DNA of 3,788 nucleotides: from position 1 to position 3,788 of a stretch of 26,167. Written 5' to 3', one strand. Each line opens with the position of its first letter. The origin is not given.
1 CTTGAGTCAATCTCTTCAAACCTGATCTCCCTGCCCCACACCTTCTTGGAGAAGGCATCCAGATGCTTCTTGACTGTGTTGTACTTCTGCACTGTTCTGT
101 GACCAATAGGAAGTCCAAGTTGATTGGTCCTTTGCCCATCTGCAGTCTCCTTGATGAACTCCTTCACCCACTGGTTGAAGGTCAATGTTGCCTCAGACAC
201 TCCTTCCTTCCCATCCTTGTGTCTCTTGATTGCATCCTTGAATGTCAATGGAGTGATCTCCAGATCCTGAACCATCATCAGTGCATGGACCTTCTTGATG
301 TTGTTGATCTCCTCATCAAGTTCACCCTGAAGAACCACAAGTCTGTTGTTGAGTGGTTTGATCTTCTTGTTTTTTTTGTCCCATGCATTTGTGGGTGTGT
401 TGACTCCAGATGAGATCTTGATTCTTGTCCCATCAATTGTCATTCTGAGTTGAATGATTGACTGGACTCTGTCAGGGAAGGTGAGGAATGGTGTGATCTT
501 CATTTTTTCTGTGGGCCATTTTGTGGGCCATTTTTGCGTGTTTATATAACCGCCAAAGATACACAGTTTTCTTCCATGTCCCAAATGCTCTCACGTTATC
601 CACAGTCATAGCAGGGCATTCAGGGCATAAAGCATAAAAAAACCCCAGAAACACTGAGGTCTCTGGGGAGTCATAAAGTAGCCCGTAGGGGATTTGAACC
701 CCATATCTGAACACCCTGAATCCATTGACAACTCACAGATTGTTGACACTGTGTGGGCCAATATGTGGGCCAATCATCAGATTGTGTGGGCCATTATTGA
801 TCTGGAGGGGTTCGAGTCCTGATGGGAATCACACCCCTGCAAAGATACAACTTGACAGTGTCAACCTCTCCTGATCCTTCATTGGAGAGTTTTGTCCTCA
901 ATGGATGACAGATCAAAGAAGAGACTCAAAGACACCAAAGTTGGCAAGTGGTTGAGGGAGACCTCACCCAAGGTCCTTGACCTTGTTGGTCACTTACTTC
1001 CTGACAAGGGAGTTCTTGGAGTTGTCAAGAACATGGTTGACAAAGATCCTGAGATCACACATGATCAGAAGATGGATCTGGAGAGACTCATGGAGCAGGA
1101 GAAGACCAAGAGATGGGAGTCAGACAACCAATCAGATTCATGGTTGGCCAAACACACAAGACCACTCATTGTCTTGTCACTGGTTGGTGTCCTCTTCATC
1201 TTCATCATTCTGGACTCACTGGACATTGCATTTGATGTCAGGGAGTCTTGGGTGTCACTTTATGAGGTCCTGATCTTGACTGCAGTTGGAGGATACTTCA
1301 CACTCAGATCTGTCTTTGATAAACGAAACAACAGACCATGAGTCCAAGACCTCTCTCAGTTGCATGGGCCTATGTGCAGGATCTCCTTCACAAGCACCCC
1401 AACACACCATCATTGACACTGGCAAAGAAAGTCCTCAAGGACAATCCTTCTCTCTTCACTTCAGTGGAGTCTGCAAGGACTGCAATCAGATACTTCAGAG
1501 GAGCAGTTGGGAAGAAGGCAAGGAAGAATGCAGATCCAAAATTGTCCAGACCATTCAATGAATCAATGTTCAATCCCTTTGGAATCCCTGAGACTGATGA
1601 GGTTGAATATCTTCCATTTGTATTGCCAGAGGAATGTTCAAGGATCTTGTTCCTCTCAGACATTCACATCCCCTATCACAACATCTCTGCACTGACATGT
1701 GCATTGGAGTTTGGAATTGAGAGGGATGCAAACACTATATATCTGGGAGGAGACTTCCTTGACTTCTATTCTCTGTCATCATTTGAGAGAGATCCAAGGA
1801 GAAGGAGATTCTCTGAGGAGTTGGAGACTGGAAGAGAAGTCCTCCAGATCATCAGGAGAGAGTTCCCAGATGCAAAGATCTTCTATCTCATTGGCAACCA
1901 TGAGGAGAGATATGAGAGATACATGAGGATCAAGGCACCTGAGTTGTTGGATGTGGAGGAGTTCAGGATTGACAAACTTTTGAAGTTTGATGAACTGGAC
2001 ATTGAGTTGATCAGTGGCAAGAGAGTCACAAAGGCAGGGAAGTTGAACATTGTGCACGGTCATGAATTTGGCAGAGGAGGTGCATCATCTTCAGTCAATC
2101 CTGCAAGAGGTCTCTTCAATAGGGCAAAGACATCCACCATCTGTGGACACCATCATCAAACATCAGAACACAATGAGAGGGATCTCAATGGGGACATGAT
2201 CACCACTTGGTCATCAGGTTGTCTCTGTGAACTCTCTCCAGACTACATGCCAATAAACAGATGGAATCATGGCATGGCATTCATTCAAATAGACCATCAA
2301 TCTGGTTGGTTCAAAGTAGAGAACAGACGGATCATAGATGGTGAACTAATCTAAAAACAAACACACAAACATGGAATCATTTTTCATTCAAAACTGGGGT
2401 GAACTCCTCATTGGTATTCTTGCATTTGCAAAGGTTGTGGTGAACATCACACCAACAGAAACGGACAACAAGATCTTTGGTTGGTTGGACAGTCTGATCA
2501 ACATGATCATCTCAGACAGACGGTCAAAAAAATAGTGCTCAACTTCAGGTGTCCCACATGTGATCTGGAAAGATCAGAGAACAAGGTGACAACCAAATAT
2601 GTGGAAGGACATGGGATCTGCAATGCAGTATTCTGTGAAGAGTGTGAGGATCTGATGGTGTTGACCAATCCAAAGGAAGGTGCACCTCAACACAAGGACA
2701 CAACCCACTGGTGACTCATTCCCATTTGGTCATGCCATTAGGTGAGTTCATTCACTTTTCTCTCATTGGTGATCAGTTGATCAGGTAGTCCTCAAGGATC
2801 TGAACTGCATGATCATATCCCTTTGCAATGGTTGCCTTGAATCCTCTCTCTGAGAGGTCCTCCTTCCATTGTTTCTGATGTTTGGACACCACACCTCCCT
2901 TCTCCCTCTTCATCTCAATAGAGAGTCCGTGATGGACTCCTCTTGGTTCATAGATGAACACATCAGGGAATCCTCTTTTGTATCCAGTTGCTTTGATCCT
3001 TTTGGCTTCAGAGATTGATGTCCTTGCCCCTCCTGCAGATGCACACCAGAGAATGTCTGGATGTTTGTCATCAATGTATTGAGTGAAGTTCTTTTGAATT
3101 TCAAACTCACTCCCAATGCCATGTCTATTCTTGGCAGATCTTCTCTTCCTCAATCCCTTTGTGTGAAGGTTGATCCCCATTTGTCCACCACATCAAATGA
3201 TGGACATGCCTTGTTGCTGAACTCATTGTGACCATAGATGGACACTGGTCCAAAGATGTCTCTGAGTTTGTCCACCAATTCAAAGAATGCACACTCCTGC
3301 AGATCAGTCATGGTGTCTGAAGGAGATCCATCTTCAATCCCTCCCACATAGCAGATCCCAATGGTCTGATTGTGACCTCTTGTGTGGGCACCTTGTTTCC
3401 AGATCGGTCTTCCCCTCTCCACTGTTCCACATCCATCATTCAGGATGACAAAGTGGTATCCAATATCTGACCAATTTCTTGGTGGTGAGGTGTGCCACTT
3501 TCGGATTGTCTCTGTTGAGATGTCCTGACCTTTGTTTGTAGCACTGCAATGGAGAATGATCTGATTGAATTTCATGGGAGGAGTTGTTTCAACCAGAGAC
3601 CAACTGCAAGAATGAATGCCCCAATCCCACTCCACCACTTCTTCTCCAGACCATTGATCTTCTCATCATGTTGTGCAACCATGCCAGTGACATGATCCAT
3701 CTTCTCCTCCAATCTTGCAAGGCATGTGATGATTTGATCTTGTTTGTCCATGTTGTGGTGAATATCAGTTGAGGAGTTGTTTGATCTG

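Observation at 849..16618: Directional 18-bp palindromic box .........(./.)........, 32-36 nt upstream of four late start codons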

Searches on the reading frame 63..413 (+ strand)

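Call 22: search_protein_families(library=pfam, proteins=[window:63-413:+], max_evalue=0.05)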
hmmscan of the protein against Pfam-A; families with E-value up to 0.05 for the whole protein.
window:63-413:+ (116 aa): 1 family
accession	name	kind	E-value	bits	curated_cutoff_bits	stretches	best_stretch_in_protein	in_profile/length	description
PF14997.11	CECR6_TMEM121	-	0.024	14.9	25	1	69-109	76-116/194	CECR6/TMEM121 family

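Call 49: search_protein_families(library=ncbifam, proteins=[window:63-413:+], max_evalue=0.05)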
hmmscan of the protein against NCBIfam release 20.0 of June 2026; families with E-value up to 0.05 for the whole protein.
window:63-413:+ (116 aa): 0 families

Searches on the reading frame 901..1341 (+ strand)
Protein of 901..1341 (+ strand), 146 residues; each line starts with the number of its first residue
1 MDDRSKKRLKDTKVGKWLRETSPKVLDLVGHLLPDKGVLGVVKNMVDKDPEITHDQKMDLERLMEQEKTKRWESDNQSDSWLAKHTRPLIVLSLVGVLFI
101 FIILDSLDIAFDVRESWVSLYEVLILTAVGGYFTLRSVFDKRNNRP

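Call 12: search_protein_families(library=phrogs, proteins=[window:901-1341:+])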
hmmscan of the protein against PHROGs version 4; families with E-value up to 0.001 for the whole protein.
window:901-1341:+ (146 aa): 1 family
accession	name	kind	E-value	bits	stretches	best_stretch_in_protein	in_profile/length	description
phrog_3427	-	lysis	1.2e-14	55.4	1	53-138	43-132/141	holin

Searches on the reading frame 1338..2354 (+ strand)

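Call 12: search_protein_families(library=phrogs, proteins=[window:1338-2354:+])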
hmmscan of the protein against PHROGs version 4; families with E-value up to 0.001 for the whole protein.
window:1338-2354:+ (338 aa): 3 families
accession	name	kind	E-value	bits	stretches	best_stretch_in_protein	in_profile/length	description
phrog_221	-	other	6.6e-45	154.9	1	41-321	59-339/367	metallo-phosphoesterase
phrog_20266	-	other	1.4e-15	58.1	1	104-336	178-436/450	metallo-phosphoesterase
phrog_7339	-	DNA, RNA and nucleotide metabolism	2.7e-08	34.5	1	102-284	31-210/263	DNA repair exonuclease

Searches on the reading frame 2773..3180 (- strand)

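Call 12: search_protein_families(library=phrogs, proteins=[window:2773-3180:-])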
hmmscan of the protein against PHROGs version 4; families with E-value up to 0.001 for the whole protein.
window:2773-3180:- (135 aa): 4 families
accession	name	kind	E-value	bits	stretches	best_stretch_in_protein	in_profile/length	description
phrog_824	-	unknown function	7.1e-29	102.5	1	18-133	59-175/265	-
phrog_2363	-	unknown function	6.7e-17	62.7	1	19-132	56-170/192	-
phrog_5702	-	DNA, RNA and nucleotide metabolism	1.9e-14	54.4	1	65-134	1-68/70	Holliday junction resolvase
phrog_93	-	DNA, RNA and nucleotide metabolism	1.6e-08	34.7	1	11-133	340-442/613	endonuclease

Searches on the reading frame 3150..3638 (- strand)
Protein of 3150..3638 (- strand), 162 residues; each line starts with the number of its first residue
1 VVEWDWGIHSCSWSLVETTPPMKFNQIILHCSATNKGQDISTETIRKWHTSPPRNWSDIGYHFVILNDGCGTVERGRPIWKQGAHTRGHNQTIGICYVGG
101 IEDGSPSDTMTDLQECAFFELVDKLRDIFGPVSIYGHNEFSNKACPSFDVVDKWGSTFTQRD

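Call 12: search_protein_families(library=phrogs, proteins=[window:3150-3638:-])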
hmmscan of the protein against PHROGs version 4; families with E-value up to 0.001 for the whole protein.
window:3150-3638:- (162 aa): 5 families
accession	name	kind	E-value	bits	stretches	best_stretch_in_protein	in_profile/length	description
phrog_822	-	lysis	2.1e-47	162.6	1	14-155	14-154/215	amidase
phrog_1493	-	lysis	2.1e-20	74.3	1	13-150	18-155/394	endolysin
phrog_35436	-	lysis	1.9e-09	38.2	1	38-147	31-135/266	amidase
phrog_4018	-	lysis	3.7e-06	27.8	1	77-147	79-139/285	amidase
phrog_7698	-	lysis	0.00031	21.6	1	23-157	23-149/316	endolysin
